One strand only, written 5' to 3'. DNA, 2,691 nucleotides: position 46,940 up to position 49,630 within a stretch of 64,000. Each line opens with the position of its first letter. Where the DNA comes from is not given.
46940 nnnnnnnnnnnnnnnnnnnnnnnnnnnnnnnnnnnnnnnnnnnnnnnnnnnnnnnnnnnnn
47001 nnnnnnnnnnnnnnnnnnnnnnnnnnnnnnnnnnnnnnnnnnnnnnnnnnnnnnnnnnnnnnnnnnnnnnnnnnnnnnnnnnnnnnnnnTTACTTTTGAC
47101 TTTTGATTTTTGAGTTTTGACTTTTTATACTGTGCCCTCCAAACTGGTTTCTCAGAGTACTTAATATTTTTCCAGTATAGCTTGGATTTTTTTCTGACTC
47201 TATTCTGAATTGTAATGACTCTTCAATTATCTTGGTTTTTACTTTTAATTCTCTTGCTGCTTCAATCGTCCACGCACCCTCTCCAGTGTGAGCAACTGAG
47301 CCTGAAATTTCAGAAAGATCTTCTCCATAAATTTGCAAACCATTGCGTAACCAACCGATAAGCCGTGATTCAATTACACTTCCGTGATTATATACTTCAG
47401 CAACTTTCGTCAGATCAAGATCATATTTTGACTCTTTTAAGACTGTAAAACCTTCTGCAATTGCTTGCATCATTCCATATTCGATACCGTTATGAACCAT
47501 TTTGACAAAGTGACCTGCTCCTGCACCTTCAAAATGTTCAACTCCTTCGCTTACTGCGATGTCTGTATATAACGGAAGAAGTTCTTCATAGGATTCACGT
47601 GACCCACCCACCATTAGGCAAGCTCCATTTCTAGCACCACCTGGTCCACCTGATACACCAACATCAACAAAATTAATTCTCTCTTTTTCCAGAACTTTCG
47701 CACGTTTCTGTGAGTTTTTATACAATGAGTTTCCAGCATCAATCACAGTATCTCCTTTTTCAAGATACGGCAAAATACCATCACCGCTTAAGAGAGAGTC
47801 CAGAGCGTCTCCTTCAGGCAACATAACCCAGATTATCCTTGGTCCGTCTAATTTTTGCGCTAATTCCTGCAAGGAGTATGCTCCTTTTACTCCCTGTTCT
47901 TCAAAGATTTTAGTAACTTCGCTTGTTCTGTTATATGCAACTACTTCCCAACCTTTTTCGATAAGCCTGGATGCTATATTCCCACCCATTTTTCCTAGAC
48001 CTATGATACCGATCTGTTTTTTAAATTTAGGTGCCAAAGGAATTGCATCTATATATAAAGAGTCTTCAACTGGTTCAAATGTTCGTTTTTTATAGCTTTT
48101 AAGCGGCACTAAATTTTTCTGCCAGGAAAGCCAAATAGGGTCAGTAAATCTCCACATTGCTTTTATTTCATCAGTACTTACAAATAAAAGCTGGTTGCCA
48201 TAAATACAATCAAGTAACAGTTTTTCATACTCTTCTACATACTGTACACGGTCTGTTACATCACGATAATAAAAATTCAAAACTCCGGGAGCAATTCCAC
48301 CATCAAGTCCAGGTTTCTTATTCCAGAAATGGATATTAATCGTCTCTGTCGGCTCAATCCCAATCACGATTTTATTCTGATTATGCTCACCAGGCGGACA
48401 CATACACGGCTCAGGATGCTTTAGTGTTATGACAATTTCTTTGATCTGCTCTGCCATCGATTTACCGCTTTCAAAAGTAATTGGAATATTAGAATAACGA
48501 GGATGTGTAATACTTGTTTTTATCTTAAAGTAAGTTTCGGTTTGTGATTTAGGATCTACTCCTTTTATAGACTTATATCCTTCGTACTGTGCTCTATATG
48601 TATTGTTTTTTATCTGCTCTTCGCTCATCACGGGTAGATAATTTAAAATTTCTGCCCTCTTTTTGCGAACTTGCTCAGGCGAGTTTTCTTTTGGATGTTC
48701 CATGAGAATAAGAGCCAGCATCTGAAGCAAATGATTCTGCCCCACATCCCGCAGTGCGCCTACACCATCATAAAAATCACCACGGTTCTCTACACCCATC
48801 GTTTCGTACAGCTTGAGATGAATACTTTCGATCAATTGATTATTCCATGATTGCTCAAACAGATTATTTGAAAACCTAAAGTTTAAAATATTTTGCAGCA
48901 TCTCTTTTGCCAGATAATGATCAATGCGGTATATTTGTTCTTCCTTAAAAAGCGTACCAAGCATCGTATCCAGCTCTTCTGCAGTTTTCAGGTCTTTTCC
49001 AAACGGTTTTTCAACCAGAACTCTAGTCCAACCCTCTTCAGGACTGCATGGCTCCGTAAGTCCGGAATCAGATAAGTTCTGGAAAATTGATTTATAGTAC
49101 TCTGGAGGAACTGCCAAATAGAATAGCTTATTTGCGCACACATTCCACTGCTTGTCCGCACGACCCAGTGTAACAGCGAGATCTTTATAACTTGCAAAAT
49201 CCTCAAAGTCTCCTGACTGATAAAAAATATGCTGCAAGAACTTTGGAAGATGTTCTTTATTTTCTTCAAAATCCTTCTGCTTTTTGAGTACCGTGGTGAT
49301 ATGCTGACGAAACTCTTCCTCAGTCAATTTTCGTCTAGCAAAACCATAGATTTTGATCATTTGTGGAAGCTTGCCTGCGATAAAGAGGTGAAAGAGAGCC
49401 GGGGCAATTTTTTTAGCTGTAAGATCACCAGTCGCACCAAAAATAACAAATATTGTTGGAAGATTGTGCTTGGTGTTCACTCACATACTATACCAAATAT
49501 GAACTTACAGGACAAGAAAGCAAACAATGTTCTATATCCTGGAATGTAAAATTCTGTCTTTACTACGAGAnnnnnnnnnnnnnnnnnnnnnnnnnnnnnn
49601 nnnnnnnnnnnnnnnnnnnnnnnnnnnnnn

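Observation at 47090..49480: Single-ORF fusion of glucose-6-phosphate dehydrogenase and 6-phosphogluconate dehydrogenase, co-transcribed with an FNR-like reductase and a cupredoxin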

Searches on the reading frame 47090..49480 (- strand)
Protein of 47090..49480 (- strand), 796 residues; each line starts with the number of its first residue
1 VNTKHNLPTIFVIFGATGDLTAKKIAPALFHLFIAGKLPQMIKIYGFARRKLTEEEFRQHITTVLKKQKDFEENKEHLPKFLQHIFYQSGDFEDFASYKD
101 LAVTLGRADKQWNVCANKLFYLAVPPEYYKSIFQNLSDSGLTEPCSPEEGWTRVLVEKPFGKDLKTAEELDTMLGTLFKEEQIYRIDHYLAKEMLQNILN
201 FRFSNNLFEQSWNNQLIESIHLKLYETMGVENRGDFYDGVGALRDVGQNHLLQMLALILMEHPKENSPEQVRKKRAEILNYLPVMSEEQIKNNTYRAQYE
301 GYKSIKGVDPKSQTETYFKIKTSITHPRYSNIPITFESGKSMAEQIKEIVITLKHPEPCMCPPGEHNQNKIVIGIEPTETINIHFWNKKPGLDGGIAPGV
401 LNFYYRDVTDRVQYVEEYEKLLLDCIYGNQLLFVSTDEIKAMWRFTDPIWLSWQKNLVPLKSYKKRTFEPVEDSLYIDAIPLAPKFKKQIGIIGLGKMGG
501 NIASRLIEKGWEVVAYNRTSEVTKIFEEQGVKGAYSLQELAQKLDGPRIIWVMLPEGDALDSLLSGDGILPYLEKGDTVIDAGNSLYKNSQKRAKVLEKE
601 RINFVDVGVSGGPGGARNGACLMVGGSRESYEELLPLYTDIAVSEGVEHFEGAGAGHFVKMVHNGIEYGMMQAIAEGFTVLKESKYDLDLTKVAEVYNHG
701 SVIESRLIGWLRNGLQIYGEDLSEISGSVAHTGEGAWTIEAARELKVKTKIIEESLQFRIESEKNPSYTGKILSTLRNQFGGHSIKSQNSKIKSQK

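Call 3: search_protein_families(library=pfam, proteins=[window:47090-49480:-], max_evalue=0.01)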
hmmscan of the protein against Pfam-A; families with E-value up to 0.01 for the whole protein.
window:47090-49480:- (796 aa): 12 families
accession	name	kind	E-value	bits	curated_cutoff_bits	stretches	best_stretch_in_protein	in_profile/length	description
PF02781.21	G6PD_C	-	3.8e-78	263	27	1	200-474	2-285/296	Glucose-6-phosphate dehydrogenase, C-terminal domain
PF00479.28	G6PD_N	-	1.6e-61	208.6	22.1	1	12-197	1-183/183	Glucose-6-phosphate dehydrogenase, NAD binding domain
PF03446.21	NAD_binding_2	-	1.2e-44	152.6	21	1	489-642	1-153/161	NAD binding domain of 6-phosphogluconate dehydrogenase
PF00393.24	6PGD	-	8.7e-19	68.4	27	1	656-765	1-116/290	6-phosphogluconate dehydrogenase, C-terminal domain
PF02826.25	2-Hacid_dh_C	-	2.7e-07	30.6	25.1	1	487-603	36-147/178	D-isomer specific 2-hydroxyacid dehydrogenase, NAD binding domain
PF03807.23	F420_oxidored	-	2.9e-07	31.4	21.6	1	489-545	1-61/94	NADP oxidoreductase coenzyme F420-dependent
PF01488.26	Shikimate_DH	-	4.8e-05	23.9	24.3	1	487-545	12-74/138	Shikimate / quinate 5-dehydrogenase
PF14833.11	NAD_binding_11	-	0.00081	20.1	30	1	654-701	1-46/122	NAD-binding of NADP-dependent 3-hydroxyisobutyrate dehydrogenase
PF02737.24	3HCDH_N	-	0.0021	18.4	22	1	489-528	1-40/180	3-hydroxyacyl-CoA dehydrogenase, NAD binding domain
PF02558.23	ApbA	-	0.004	17.2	22.2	1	490-531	1-41/150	Ketopantoate reductase PanE/ApbA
PF01408.29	GFO_IDH_MocA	-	0.0056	17.8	24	0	489-556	2-72/120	Oxidoreductase family, NAD-binding Rossmann fold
PF07991.19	KARI_N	-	0.0098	15.9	20.6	0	487-579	4-91/165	Acetohydroxy acid isomeroreductase, NADPH-binding domain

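Call 4: search_protein_families(library=ncbifam, proteins=[window:47090-49480:-], max_evalue=0.01)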
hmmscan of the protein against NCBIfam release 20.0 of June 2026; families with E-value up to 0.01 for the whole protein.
window:47090-49480:- (796 aa): 18 families
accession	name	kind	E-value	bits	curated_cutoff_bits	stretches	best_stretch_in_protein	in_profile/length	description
TIGR00871.1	zwf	equivalog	1.7e-139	465.7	400.6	1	9-475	3-474/486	glucose-6-phosphate dehydrogenase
NF007161.0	PRK09599.1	subfamily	6.7e-106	353.9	271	1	489-788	2-301/302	NADP-dependent phosphogluconate dehydrogenase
TIGR00872.1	gnd_rel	equivalog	2.5e-101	338.9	297.2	1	489-788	2-298/299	phosphogluconate dehydrogenase (NAD(+)-dependent, decarboxylating)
NF009492.0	PRK12853.1-3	equivalog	1e-96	324.7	428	1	3-471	4-458/472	glucose-6-phosphate dehydrogenase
NF004331.0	PRK05722.2-1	equivalog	1.1e-64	219.2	622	2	11-349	6-320/425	glucose-6-phosphate dehydrogenase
NF006765.0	PRK09287.1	equivalog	1.9e-64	218.3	413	1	487-765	3-294/476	NADP-dependent phosphogluconate dehydrogenase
TIGR00873.1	gnd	equivalog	2.6e-62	211.1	426.7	1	489-762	1-286/467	decarboxylating NADP(+)-dependent phosphogluconate dehydrogenase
TIGR01692.1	HIBADH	equivalog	4.3e-24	85.4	291.6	1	493-699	2-203/288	3-hydroxyisobutyrate dehydrogenase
NF008592.0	PRK11559.1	equivalog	2.1e-23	83.1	397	1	487-685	2-197/296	2-hydroxy-3-oxopropionate reductase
TIGR01505.1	tartro_sem_red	equivalog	1.4e-20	73.8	340.75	1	490-699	2-206/291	2-hydroxy-3-oxopropionate reductase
NF043037.1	ThreonDh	equivalog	2.9e-18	66.3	350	1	487-697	2-208/297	L-threonate dehydrogenase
NF012005.0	PRK15461.1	equivalog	9.6e-15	54.5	348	1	488-685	2-196/298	sulfolactaldehyde 3-reductase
NF011633.0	PRK15059.1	equivalog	2.2e-12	46.7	451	1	489-695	2-202/292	2-hydroxy-3-oxopropionate reductase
TIGR01327.1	PGDH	equivalog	0.00023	20.1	454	1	487-564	138-211/525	phosphoglycerate dehydrogenase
NF005650.0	PRK07417.1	equivalog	0.0006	19.2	290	1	488-538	2-52/281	prephenate/arogenate dehydrogenase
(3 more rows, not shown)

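Call 5: find_homologous_proteins(query=window:47090-49480:-, max_evalue=1e-10)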
Query window:47090-49480:- (796 aa): 8000 proteins with E <= 1e-10 among 8000 candidates; the best 120 are listed.
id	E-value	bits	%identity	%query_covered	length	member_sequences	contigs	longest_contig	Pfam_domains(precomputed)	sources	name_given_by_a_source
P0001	0.0e+0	1830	100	100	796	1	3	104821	PF02781.22,PF03446.22,PF02826.26,PF00393.25,PF00479.29,PF03807.24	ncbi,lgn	-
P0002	0.0e+0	1583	85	99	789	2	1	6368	PF02781.22,PF03446.22,PF02826.26,PF00393.25,PF00479.29,PF03807.24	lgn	-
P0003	0.0e+0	1571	85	99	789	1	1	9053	PF02781.22,PF03446.22,PF02826.26,PF00393.25,PF00479.29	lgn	-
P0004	0.0e+0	1562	83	100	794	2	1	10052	PF02781.22,PF03446.22,PF02826.26,PF00393.25,PF00479.29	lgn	-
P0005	0.0e+0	1456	79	98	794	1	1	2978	PF02781.22,PF03446.22,PF02826.26,PF00393.25,PF00479.29,PF03807.24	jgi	jgi:glucose-6-phosphate 1-dehydrogenase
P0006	0.0e+0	1418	77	99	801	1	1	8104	PF02781.22,PF03446.22,PF02826.26,PF00393.25,PF00479.29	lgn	-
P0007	0.0e+0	1410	76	100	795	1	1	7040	PF02781.22,PF03446.22,PF02826.26,PF00393.25,PF00479.29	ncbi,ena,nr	ncbi:MAG TPA: glucose-6-phosphate dehydrogenase [Candidatus Levybacteria bacterium]|nr:glucose-6-pho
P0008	0.0e+0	1365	74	100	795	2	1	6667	PF02781.22,PF03446.22,PF00393.25,PF00479.29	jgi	jgi:glucose-6-phosphate 1-dehydrogenase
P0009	0.0e+0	1355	74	98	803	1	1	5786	PF02781.22,PF03446.22,PF02826.26,PF00393.25,PF00479.29,PF03807.24,PF01488.27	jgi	jgi:glucose-6-phosphate 1-dehydrogenase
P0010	0.0e+0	1345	74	97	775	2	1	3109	PF02781.22,PF03446.22,PF02826.26,PF00393.25,PF00479.29,PF03807.24,PF01488.27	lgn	-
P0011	0.0e+0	1342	73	100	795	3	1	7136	PF02781.22,PF03446.22,PF02826.26,PF00393.25,PF00479.29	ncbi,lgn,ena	-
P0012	0.0e+0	1144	64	98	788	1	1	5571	PF02781.22,PF03446.22,PF02826.26,PF00393.25,PF00479.29,PF03807.24,PF01488.27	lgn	-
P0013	0.0e+0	1098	60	98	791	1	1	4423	PF02781.22,PF03446.22,PF02826.26,PF00393.25,PF00479.29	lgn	-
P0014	0.0e+0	1092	60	98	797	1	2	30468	PF02781.22,PF03446.22,PF02826.26,PF00393.25,PF00479.29,PF03807.24,PF01488.27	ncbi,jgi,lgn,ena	-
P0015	0.0e+0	1088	61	98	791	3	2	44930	PF02781.22,PF03446.22,PF02826.26,PF00393.25,PF00479.29,PF03807.24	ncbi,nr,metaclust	ncbi:MAG: hypothetical protein A2857_04720 [Candidatus Levybacteria bacterium RIFCSPHIGHO2_01_FULL_3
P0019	0.0e+0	1087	61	99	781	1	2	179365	PF02781.22,PF03446.22,PF00393.25,PF00479.29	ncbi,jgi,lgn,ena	-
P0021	0.0e+0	1084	60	98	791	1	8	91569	PF02781.22,PF03446.22,PF00393.25,PF00479.29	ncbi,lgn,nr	ncbi:MAG: glucose-6-phosphate dehydrogenase [Candidatus Harrisonbacteria bacterium]|nr:glucose-6-pho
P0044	0.0e+0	1065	58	99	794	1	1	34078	PF02781.22,PF03446.22,PF02826.26,PF00393.25,PF00479.29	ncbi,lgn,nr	ncbi:glucose-6-phosphate dehydrogenase [Candidatus Woesearchaeota archaeon]|nr:glucose-6-phosphate d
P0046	0.0e+0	1064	60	98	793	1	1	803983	PF02781.22,PF03446.22,PF02826.26,PF00393.25,PF00479.29,PF03807.24,PF01488.27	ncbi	-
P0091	0.0e+0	1033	58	98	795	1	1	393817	PF02781.22,PF03446.22,PF02826.26,PF00393.25,PF00479.29,PF03807.24,PF01488.27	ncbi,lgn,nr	ncbi:MAG: hypothetical protein KatS3mg095_0404 [Candidatus Parcubacteria bacterium]|nr:MAG: hypothet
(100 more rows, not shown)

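Call 7: find_encoding_contigs(protein=P0001, flank=10000, max_places=3)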
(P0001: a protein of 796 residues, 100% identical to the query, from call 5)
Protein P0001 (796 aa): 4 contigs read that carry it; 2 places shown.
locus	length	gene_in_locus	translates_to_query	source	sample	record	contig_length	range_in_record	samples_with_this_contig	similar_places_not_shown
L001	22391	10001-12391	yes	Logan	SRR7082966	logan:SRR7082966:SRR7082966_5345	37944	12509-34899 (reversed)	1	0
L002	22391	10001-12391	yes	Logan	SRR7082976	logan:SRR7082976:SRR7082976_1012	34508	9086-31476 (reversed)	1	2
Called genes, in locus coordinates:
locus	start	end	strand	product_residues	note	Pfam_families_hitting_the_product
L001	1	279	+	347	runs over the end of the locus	PF02129:Peptidase_S15, PF20434:BD-FAE, PF00561:Abhydrolase_1 (weak), PF01738:DLH (faint), PF12146:Hydrolase_4, PF12697:Abhydrolase_6, PF00326:Peptidase_S9, PF07859:Abhydrolase_3, +1 more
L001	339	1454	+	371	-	PF03412:Peptidase_C39 (weak), PF12385:Peptidase_C70 (faint), PF13529:Peptidase_C39_2, PF13424:TPR_12 (faint), PF13181:TPR_8 (faint), PF07719:TPR_2 (faint)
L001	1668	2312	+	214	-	-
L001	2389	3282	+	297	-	PF17773:UPF0176_N, PF00581:Rhodanese, PF12368:Rhodanese_C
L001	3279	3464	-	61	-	-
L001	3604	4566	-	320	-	PF01207:Dus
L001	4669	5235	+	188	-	PF03734:YkuD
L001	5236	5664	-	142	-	-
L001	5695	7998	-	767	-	PF00912:Transgly, PF00905:Transpeptidase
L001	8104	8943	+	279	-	PF01435:Peptidase_M48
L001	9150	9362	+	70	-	PF04070:DUF378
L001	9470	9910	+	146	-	-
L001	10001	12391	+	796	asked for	PF00479:G6PD_N, PF02781:G6PD_C, PF02826:2-Hacid_dh_C (weak), PF03446:NAD_binding_2, PF03807:F420_oxidored (weak), PF00393:6PGD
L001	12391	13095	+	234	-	PF00970:FAD_binding_6 (weak), PF00175:NAD_binding_1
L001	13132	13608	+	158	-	PF13473:Cupredoxin_1, PF00127:Copper-bind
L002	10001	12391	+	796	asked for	PF00479:G6PD_N, PF02781:G6PD_C, PF02826:2-Hacid_dh_C (weak), PF03446:NAD_binding_2, PF03807:F420_oxidored (weak), PF00393:6PGD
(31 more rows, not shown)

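Call 18: find_related_loci(query=A1, collection=genome_contigs, flank=10000)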
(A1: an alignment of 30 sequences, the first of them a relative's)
Query A1 (796 aa) in genome_contigs; peptide patterns used: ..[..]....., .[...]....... (x = any residue, [..] = any of these).
600 stretches matched a pattern (row limit reached: there are more); 600 encode a relative of the query (tblastn E <= 1e-3); the best 80 are kept; 80 distinct loci.
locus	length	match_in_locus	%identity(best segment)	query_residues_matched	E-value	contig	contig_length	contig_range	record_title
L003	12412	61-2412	50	6-785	0e+0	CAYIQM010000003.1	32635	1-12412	MAG TPA_asm: uncultured Gammaproteobacteria bacterium isolate ERP119705_co25_673 genome assembly, contig: NODE_638_lengt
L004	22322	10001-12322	47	6-789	0e+0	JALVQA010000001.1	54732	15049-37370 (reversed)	MAG: Candidatus Moraniibacteriota bacterium isolate A3_metabat2_scaf2bin.005 A3_NODE_103_length_54732_cov_4.043073, whol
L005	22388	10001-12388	36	11-786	8e-163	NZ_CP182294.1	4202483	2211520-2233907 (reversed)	Fictibacillus sp. JL2B1089 chromosome, complete genome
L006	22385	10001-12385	37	11-786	2e-167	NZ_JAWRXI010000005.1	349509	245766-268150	Brevibacillus sp. SIMBA_040 NODE_5_length_349509_cov_78.726327, whole genome shotgun sequence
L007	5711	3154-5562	34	10-789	2e-132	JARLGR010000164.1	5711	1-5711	MAG: Mycobacterium sp. isolate MAG_BA163 MetaBAT2_Bin_163_sub_Anoxic_k141_1524347, whole genome shotgun sequence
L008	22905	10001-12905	40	8-759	1e-103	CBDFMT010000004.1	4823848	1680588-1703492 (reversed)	MAG: Ferruginibacter sp. isolate 29c902fb-ee38-49de-a8d2-af80f79e25cd genome assembly, contig: contig_4, whole genome sh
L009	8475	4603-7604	39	3-759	4e-102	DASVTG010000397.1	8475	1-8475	MAG TPA_asm: Hymenobacter sp. isolate SMAG_U3285 k141_664283, whole genome shotgun sequence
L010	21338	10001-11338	39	12-453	1e-96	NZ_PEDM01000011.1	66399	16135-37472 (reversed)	Anoxybacillus flavithermus strain KU2-6_11 NODE_11_length_66399_cov_12.9627, whole genome shotgun sequence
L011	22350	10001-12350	38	8-787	7e-95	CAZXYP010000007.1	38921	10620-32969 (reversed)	MAG TPA_asm: uncultured Anaerolineales bacterium isolate binchicken_co107_231 genome assembly, contig: NODE_2601_length_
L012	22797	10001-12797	37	8-778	4e-94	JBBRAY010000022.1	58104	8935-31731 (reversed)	MAG: Bacteroidia bacterium isolate Co_metawrap_2317 Cmw_2317_k141_905874_length_58104_cov_10.0000, whole genome shotgun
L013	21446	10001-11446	35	1-477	2e-93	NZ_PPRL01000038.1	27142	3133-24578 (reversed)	Staphylococcus ureilyticus strain DSM 6718 cbf8068a-d397-401c-8aca-f805f66121a9_c38, whole genome shotgun sequence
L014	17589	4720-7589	37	8-759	3e-92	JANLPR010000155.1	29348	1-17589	MAG: Bacteroidota bacterium isolate OTE_38_metabat_314 OTE_38_k141_1008858, whole genome shotgun sequence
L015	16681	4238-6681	36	8-786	3e-92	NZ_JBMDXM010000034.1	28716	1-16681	MAG: Longimicrobium sp. isolate FBaRs1_5 FBaRs1_contig34, whole genome shotgun sequence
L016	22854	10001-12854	38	10-762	7e-92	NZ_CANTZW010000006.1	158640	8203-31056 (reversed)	MAG: uncultured Parabacteroides sp. isolate chick01__bin1 chick01__NODE_19_length_158640_cov_12.399641, whole genome sho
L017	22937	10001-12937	37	7-759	5e-92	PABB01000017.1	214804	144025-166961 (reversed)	MAG: Planctomycetaceae bacterium isolate NAT130 MHASMcontig_870550, whole genome shotgun sequence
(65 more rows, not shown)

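Call 21: find_encoding_contigs(protein=P0004, flank=6000, max_places=2)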
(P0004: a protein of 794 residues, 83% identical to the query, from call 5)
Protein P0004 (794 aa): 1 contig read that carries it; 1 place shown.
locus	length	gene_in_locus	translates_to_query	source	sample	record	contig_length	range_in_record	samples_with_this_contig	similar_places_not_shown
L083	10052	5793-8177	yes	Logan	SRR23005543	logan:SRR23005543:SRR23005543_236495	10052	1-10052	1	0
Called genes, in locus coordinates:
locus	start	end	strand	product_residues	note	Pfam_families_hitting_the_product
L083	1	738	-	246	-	?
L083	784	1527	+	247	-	PF03734:YkuD (weak)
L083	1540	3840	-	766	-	PF00912:Transgly, PF00905:Transpeptidase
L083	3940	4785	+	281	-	PF01435:Peptidase_M48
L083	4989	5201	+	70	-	PF04070:DUF378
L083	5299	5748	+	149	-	-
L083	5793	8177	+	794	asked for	PF00479:G6PD_N, PF02781:G6PD_C, PF02826:2-Hacid_dh_C (weak), PF03446:NAD_binding_2, PF00393:6PGD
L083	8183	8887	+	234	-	PF00970:FAD_binding_6 (weak), PF00175:NAD_binding_1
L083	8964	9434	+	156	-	PF13473:Cupredoxin_1 (weak), PF00127:Copper-bind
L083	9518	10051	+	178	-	?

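Call 22: find_encoding_contigs(protein=P0015, flank=6000, max_places=2)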
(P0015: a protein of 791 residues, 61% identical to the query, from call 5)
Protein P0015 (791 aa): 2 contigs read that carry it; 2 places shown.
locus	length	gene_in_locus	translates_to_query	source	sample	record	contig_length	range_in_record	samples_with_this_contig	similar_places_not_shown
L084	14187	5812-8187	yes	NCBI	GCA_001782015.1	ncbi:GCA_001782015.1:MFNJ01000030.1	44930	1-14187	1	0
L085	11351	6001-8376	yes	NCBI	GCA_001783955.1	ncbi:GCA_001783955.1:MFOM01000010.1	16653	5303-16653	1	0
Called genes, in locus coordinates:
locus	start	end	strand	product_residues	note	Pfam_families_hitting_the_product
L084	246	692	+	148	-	-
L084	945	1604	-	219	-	PF08843:AbiEii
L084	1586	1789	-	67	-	-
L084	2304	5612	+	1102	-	PF13360:PQQ_2, PF13620:CarboxypepD_reg (weak), PF13715:CarbopepD_reg_2 (weak)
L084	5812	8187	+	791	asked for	PF00479:G6PD_N, PF02781:G6PD_C, PF02826:2-Hacid_dh_C, PF03446:NAD_binding_2, PF03807:F420_oxidored (faint), PF00393:6PGD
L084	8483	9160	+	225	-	PF01694:Rhomboid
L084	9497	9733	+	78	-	PF21956:DUF6922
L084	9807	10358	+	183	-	PF08843:AbiEii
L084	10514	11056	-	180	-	-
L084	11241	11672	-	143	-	PF01797:Y1_Tnp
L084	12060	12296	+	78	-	-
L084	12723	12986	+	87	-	-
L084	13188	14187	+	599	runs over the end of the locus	-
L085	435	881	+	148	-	-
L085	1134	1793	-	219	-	PF08843:AbiEii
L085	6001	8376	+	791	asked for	PF00479:G6PD_N, PF02781:G6PD_C, PF02826:2-Hacid_dh_C, PF03446:NAD_binding_2, PF03807:F420_oxidored (faint), PF00393:6PGD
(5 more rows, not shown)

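Call 23: find_encoding_contigs(protein=P0046, flank=6000, max_places=1)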
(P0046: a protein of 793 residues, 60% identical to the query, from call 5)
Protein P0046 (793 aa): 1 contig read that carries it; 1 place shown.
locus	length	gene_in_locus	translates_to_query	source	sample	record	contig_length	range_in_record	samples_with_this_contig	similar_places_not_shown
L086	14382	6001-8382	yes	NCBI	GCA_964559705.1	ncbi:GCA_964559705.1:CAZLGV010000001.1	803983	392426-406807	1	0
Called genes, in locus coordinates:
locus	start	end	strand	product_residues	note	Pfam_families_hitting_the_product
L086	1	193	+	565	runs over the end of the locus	PF02683:DsbD_TM, PF00578:AhpC-TSA, PF08534:Redoxin, PF13905:Thioredoxin_8, PF17991:Thioredoxin_10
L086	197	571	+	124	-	PF01641:SelR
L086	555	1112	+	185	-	PF01625:PMSR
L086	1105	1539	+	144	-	PF13473:Cupredoxin_1, PF00127:Copper-bind (faint)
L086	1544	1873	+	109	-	PF01329:Pterin_4a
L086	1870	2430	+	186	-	-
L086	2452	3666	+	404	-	PF00561:Abhydrolase_1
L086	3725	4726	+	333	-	PF08240:ADH_N, PF16912:Glu_dehyd_C, PF00107:ADH_zinc_N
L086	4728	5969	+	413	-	PF00155:Aminotran_1_2, PF01212:Beta_elim_lyase (weak)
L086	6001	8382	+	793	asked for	PF00479:G6PD_N, PF03807:F420_oxidored (faint), PF02781:G6PD_C, PF02826:2-Hacid_dh_C, PF01488:Shikimate_DH (faint), PF03446:NAD_binding_2, PF00393:6PGD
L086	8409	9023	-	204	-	PF00565:SNase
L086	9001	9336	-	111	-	PF18916:Lycopene_cyc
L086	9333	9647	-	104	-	PF18916:Lycopene_cyc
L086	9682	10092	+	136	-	PF02643:DUF192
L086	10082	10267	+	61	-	-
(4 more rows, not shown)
